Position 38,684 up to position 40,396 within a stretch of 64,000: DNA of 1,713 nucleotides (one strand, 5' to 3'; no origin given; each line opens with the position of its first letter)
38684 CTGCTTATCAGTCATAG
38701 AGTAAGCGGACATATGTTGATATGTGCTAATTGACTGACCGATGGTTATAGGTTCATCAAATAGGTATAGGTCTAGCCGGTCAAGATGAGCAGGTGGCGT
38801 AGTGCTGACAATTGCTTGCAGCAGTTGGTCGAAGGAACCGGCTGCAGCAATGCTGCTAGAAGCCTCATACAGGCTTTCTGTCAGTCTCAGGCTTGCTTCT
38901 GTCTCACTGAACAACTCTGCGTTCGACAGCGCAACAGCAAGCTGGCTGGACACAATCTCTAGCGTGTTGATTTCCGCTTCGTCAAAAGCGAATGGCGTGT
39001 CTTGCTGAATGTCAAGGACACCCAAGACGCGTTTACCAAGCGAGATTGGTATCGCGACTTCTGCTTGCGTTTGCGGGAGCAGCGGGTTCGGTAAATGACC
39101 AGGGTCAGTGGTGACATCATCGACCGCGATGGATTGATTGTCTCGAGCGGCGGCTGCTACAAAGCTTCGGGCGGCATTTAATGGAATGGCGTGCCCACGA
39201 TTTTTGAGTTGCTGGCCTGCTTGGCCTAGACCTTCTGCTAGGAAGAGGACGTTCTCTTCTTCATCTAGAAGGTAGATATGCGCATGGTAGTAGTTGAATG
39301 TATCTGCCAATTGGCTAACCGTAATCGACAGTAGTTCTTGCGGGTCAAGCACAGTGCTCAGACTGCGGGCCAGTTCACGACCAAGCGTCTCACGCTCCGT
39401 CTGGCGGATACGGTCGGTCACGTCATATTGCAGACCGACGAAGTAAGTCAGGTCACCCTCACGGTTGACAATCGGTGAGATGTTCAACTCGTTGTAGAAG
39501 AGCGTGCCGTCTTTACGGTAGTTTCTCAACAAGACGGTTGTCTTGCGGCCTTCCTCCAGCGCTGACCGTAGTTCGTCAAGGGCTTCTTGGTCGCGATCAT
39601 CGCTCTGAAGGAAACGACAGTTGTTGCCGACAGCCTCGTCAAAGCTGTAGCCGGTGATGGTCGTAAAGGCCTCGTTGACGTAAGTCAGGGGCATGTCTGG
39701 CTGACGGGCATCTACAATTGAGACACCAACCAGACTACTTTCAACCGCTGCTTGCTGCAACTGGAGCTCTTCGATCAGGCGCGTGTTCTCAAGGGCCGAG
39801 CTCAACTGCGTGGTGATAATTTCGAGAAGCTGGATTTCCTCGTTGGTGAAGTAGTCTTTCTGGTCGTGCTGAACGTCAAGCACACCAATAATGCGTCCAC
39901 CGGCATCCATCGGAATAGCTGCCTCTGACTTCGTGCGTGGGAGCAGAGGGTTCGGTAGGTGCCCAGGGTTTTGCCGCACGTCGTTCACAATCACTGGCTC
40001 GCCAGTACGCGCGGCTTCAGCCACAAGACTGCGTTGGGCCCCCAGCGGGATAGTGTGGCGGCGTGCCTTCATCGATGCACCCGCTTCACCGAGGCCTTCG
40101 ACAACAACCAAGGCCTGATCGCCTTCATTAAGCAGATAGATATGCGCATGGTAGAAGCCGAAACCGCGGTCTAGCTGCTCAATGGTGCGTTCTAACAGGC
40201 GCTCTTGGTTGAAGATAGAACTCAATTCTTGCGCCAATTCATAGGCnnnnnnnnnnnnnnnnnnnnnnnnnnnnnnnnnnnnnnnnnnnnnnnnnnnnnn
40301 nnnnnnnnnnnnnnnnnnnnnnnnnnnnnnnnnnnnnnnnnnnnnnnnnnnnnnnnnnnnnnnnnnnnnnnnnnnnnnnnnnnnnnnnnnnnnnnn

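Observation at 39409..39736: Canonical LOV blue-light module embedded mid-chain in a 2486-aa multi-GAF kinase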

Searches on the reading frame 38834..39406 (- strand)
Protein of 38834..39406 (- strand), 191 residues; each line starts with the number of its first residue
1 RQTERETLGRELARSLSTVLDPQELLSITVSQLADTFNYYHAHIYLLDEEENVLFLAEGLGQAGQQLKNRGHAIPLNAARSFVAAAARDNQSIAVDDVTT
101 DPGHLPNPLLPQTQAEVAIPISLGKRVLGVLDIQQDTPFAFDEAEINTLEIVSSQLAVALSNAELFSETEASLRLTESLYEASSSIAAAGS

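Call 10: search_protein_families(library=pfam, proteins=[window:38834-39406:-], max_evalue=0.1)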
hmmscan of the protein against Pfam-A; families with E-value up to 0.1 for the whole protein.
window:38834-39406:- (191 aa): 3 families
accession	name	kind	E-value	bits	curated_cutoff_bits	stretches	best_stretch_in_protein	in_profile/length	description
PF13185.12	GAF_2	-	4.8e-18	66.1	28.6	1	20-160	2-135/136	GAF domain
PF01590.32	GAF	-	2e-15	57.9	22.4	1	21-160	1-133/133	GAF domain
PF13492.12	GAF_3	-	3e-12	47.5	27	1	21-162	1-129/129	GAF domain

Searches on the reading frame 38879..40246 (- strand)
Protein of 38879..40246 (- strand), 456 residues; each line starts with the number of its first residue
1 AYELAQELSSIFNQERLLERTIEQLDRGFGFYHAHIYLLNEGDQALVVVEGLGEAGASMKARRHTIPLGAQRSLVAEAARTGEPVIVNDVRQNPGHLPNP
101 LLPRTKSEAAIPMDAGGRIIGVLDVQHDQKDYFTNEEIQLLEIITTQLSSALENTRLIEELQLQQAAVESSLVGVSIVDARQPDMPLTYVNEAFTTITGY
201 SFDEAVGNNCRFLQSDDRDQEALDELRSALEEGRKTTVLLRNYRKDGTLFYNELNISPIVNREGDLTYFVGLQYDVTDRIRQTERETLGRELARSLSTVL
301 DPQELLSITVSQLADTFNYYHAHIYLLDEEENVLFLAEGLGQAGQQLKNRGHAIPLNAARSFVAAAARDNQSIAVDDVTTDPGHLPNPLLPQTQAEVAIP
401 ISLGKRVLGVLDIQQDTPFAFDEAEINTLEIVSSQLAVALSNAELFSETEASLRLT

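Call 30: search_protein_representatives(protein=window:38879-40246:-)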
Query: 456 residues. Proteins with E-value up to 0.001 (for the whole library): 160290; up to 1e-10: 61692; up to 1e-30: 7405. The best 150 are listed.
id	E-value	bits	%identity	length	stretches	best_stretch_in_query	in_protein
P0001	0.0e+00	1298.2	65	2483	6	1-456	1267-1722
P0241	0.0e+00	1153.2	42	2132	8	2-446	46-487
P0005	2.3e-292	985.4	41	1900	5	3-451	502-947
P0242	3.5e-279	941.9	39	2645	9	3-449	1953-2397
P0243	6.1e-267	901.6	37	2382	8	61-449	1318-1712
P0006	1.9e-255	863.7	37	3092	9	14-285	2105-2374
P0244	1.9e-231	784.7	43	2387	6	104-453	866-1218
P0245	4.6e-229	776.8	35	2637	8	5-359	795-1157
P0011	6.2e-229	776.4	36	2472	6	6-454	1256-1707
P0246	6.7e-229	776.3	40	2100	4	1-454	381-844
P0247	9.4e-218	739.6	37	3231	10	7-299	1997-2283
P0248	6.0e-215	730.3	35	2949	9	2-280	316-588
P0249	5.5e-213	723.9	41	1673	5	159-455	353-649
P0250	1.3e-210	716.1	41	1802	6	159-453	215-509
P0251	4.8e-206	701.0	36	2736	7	7-452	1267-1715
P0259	3.2e-180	616.0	35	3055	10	184-284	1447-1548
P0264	4.3e-175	599.0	33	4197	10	169-301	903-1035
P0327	7.4e-130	450.0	37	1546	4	5-329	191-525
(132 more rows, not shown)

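Call 35: find_related_loci(query=window:38879-40246:-, collection=genome_contigs, flank=10000)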
Query window:38879-40246:- (456 aa) in genome_contigs; peptide patterns used: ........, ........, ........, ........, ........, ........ (x = any residue, [..] = any of these).
403 stretches matched a pattern; 368 encode a relative of the query (tblastn E <= 1e-3); the best 80 are kept; 80 distinct loci.
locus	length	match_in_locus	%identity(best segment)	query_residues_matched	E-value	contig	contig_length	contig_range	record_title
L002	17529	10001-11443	42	1-456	7e-114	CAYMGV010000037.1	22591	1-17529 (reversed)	MAG TPA_asm: uncultured Anaerolineae bacterium isolate SRP141376_co3_136 genome assembly, contig: NODE_6105_length_22591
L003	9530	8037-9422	39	3-454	4e-100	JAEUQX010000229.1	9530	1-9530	MAG: Anaerolineae bacterium isolate new MAG-262 k141_2474713, whole genome shotgun sequence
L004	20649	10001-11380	38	3-448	8e-93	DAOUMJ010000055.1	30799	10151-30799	MAG TPA_asm: Anaerolineales bacterium isolate W58_115 k99_618065, whole genome shotgun sequence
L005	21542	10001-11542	37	3-452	2e-92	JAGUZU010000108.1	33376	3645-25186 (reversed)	MAG: Anaerolineales bacterium isolate DeMMO6_15 c_000000039702, whole genome shotgun sequence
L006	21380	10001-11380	37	4-454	1e-87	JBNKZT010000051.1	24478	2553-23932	MAG: Candidatus Promineifilaceae bacterium isolate D1.bin.20.strict NODE_51_length_24478_cov_5.250072, whole genome shot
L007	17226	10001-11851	37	1-449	6e-83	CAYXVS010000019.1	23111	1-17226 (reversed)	MAG TPA_asm: uncultured Anaerolineales bacterium isolate binchicken_co8_377 genome assembly, contig: NODE_3365_length_23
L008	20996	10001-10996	43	3-448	7e-80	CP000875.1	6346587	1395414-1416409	Herpetosiphon aurantiacus DSM 785, complete genome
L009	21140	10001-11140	40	3-448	7e-80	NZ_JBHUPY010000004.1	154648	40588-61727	Herpetosiphon sp. NSE202 contig4, whole genome shotgun sequence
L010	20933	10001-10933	44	3-448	2e-79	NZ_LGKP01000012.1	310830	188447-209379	Herpetosiphon geysericola strain DSM 7119 contig_6, whole genome shotgun sequence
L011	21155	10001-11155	44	3-443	1e-79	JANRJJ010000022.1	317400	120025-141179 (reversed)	MAG: bacterium isolate bins.221 k141_4487720, whole genome shotgun sequence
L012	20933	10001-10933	44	3-455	3e-79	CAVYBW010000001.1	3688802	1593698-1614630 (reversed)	MAG: uncultured Chloroflexia bacterium isolate MFD03066.bin.1.57 genome assembly, contig: contig_14780, whole genome sho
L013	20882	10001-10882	46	3-448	1e-78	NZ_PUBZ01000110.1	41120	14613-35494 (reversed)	Herpetosiphon llansteffanensis strain CA052B NODE_46_length_41120_cov_28_8051_ID_4232, whole genome shotgun sequence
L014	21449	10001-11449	35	3-450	5e-78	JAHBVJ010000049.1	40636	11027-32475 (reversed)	MAG: Anaerolineae bacterium isolate ACE_CHL12 CHL12_49, whole genome shotgun sequence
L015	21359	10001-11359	35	4-453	2e-75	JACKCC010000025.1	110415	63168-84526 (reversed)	MAG: Ardenticatenaceae bacterium isolate HK-STAS-CHLO-37 HK-STAS-CHLO-37_25, whole genome shotgun sequence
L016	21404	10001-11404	34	3-453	3e-75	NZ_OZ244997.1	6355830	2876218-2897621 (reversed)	MAG: Candidatus Leptofilum sp. isolate 8ea8b48c-f0bb-4fcd-991e-c07bf3e70e57 chromosome 1, complete sequence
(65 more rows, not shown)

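Call 71: predict_structure(alignment_id=A4)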
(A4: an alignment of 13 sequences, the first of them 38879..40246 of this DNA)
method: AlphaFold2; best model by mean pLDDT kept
length: 456 residues; sequences in the alignment: 13
mean_pLDDT: 85.8   pTM: 0.51
mean pLDDT of the five models: 85.8, 85.8, 85.0, 83.2, 82.0
residues with pLDDT >= 90: 154; 70-90: 282; 50-70: 16; < 50: 4
segments of 3 or more residues with pLDDT < 50: 169-171
pLDDT, mean of each block of 10 residues (from residue 1): 79 86 87 91 90 87 89 91 92 79 88 90 93 90 90 81 60 66 84 86 84 69 84 85 87 85 77 84 80 80 90 87 93 93 90 90 92 91 79 93 92 93 89 90 87 85
secondary structure, 60 per line:
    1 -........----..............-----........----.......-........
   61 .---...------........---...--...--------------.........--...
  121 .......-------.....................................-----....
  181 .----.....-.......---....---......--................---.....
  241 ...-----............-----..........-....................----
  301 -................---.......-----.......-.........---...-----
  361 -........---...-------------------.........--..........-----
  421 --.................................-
elements in order: H2-9 H14-27 E33-40 E45-51 H53-61 E65-67 H74-81 E85-87 E107-115 E118-127 H135-171 E177-181 E186-190 H192-198 H202-205 H210-213 H217-232 E236-243 E249-260 E266-275 H277-296 H302-317 E321-327 E333-339 H341-349 E353-355 H362-369 E373-375 E395-403 E406-415 H423-455

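Call 89: search_protein_families(library=pfam, proteins=[P0264, P0259], max_evalue=0.00001)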
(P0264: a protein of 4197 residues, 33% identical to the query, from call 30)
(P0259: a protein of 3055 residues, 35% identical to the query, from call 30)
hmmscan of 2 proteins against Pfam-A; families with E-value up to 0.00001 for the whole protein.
P0264 (4197 aa): 6 families
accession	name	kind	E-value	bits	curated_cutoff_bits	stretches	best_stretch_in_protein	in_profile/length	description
PF13426.13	PAS_9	-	3.3e-142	464.6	27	9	3556-3651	8-102/103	PAS domain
PF00989.32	PAS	-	1.1e-45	154.7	22.6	1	3538-3647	3-110/113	PAS fold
PF00615.24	RGS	-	3.1e-35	121.5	23.9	1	2927-3042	2-113/117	Regulator of G protein signaling domain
PF08447.18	PAS_3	-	1.4e-34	118.6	25.6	0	3895-3979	2-88/89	PAS fold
PF13188.13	PAS_8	-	3.9e-21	74.6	21.8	0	553-602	3-46/65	PAS domain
PF08448.16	PAS_4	-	6.4e-17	62.2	23.1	0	3561-3651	17-106/110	PAS fold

P0259 (3055 aa): 8 families
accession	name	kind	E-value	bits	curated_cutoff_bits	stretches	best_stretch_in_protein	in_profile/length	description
PF13426.13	PAS_9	-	1.3e-157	514.1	27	10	2369-2461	10-101/103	PAS domain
PF00989.32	PAS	-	5.4e-56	187.9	22.6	1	2371-2457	22-109/113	PAS fold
PF08447.18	PAS_3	-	9.1e-39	132.1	25.6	0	2373-2457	2-88/89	PAS fold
PF08448.16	PAS_4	-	2.7e-22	79.5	23.1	0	776-880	1-103/110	PAS fold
PF13188.13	PAS_8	-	1.1e-21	76.4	21.8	0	2859-2908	2-46/65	PAS domain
PF24990.1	PAS_13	-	2.8e-12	47.6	27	0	2372-2395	12-35/143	ERT1/acuK family PAS domain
PF00621.25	RhoGEF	-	5.1e-09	37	27.6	1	21-167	4-123/180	RhoGEF domain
PF00615.24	RGS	-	4.8e-08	33.9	23.9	1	562-692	1-110/117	Regulator of G protein signaling domain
